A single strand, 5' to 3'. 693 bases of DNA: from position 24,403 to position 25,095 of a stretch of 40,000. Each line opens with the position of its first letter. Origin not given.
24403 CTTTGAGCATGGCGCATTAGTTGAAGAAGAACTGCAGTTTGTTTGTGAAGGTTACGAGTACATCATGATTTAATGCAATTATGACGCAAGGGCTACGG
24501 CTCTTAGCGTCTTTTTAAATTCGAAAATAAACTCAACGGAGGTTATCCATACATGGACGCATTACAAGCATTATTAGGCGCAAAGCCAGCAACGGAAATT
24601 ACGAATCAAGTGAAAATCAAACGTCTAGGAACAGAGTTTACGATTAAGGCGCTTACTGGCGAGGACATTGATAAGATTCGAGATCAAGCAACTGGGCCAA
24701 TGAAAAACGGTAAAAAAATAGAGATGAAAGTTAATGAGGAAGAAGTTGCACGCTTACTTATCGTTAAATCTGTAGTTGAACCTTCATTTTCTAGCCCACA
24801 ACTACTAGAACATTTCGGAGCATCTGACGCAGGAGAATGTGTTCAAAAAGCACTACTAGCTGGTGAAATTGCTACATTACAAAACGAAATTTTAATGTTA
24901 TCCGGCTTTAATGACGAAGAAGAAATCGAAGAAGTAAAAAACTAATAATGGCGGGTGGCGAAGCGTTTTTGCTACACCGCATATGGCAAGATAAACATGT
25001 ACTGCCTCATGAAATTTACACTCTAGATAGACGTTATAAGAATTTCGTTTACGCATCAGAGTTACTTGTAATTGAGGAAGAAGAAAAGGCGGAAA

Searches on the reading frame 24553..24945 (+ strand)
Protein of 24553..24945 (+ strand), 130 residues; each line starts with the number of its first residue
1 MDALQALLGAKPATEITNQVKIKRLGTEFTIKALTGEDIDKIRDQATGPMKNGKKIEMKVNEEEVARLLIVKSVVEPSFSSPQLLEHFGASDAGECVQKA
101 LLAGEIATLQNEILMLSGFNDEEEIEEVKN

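Call 67: search_protein_families(library=pfam, proteins=[window:24553-24945:+], max_evalue=0.001)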
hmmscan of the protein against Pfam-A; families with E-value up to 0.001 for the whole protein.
window:24553-24945:+ (130 aa): 1 family
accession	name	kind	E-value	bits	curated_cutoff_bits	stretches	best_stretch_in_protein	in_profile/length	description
PF08890.17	Phage_TAC_5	-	1e-26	93.9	27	1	4-129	1-135/135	Phage XkdN-like tail assembly chaperone protein, TAC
